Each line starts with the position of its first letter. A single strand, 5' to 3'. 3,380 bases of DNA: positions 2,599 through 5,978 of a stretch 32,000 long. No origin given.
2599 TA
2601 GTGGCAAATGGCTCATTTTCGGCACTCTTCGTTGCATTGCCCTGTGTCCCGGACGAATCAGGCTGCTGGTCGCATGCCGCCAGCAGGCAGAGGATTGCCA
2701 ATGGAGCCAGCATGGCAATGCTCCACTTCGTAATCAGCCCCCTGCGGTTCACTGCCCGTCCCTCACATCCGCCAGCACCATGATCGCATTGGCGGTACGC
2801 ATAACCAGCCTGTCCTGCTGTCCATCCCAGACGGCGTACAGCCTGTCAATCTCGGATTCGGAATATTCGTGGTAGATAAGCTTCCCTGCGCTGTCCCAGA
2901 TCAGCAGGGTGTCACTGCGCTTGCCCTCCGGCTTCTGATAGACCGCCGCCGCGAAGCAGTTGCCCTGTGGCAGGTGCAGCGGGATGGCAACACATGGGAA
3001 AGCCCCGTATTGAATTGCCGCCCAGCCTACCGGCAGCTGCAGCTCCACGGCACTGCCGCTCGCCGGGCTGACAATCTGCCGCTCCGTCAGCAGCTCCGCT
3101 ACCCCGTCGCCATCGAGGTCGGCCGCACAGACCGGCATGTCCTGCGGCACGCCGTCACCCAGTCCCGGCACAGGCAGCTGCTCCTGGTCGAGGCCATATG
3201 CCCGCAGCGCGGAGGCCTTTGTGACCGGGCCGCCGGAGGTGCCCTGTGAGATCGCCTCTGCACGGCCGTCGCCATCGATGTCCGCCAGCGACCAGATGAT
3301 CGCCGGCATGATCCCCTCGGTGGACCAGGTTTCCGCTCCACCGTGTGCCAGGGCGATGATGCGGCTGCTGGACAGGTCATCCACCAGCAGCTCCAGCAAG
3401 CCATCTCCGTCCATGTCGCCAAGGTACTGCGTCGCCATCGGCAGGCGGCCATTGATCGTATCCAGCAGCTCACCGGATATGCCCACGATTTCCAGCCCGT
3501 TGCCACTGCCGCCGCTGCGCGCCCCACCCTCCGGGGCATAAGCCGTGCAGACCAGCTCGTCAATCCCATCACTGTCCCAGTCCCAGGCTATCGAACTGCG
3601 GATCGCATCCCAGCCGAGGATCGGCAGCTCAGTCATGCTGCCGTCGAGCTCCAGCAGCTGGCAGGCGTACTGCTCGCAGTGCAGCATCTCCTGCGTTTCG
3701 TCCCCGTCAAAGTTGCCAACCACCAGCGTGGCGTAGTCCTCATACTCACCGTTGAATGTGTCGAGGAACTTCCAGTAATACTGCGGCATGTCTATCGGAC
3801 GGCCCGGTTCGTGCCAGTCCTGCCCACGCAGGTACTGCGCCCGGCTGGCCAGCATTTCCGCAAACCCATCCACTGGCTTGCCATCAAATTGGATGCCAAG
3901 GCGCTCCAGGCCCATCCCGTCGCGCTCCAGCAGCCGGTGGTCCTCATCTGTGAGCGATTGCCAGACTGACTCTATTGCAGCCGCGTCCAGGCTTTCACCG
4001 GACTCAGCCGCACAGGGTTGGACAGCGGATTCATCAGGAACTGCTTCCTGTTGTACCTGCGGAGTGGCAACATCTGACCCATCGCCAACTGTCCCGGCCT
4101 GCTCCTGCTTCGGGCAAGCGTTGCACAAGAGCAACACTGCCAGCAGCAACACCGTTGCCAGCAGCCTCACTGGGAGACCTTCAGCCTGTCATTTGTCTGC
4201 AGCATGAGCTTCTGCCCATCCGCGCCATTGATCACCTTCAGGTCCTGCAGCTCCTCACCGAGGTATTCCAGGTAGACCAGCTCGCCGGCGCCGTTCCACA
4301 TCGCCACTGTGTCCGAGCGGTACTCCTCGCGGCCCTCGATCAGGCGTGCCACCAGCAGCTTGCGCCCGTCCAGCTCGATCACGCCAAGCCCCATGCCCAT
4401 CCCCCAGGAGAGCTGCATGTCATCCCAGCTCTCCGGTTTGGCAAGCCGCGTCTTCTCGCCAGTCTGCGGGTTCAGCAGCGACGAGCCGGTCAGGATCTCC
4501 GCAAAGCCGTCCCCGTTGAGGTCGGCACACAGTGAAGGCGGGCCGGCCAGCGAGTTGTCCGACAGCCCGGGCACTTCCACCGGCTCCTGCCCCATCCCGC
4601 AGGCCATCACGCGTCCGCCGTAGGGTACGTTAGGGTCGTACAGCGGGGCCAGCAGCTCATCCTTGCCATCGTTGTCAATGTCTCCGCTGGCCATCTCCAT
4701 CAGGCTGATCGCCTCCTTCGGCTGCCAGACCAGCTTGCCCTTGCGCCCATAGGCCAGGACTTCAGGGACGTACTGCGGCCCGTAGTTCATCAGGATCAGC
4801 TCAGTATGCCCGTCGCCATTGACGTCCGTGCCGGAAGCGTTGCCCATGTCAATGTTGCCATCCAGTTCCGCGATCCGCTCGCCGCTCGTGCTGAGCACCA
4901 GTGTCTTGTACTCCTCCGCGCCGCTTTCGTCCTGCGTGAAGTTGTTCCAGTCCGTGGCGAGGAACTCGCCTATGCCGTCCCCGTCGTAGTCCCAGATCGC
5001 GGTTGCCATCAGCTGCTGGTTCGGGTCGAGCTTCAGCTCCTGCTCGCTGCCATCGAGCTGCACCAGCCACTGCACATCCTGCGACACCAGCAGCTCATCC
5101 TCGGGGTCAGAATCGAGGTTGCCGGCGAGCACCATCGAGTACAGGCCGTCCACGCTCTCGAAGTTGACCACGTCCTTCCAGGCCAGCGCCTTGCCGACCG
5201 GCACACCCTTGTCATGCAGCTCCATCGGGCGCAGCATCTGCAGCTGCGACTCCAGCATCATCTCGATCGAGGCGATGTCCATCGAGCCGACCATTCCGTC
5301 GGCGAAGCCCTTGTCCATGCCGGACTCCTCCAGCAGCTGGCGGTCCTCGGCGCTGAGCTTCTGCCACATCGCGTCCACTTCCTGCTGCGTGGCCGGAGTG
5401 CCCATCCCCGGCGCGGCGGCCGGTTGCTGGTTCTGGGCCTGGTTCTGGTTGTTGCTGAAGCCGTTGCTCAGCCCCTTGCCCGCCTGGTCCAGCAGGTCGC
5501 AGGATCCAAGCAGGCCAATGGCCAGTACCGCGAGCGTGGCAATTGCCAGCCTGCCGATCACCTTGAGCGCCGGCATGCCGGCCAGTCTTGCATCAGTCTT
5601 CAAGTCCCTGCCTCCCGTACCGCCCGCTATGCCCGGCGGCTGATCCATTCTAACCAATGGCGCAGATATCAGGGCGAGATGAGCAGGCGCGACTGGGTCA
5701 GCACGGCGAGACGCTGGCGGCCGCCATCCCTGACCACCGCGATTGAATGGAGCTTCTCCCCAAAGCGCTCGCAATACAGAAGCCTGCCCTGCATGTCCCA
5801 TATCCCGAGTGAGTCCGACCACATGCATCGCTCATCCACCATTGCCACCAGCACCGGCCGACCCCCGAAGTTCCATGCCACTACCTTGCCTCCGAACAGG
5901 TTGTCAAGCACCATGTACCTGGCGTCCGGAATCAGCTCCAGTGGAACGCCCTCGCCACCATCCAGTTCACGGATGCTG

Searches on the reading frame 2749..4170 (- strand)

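Call 22: search_protein_families(library=pfam, proteins=[window:2749-4170:-], max_evalue=0.00001)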
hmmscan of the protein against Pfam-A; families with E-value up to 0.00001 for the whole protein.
window:2749-4170:- (473 aa): 1 family
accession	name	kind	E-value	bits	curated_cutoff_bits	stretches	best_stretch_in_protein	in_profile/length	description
PF13517.12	FG-GAP_3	-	5.3e-10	40.2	26.9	0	297-361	1-60/61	FG-GAP-like repeat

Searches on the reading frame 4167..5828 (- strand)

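Call 22: search_protein_families(library=pfam, proteins=[window:4167-5828:-], max_evalue=0.00001)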
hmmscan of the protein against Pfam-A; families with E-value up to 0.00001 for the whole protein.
window:4167-5828:- (553 aa): 2 families
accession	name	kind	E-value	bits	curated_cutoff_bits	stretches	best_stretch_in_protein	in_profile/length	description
PF01839.29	FG-GAP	-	3e-13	49.8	22.1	0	435-450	8-23/37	FG-GAP repeat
PF13517.12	FG-GAP_3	-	1.2e-11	45.5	26.9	0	335-393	1-60/61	FG-GAP-like repeat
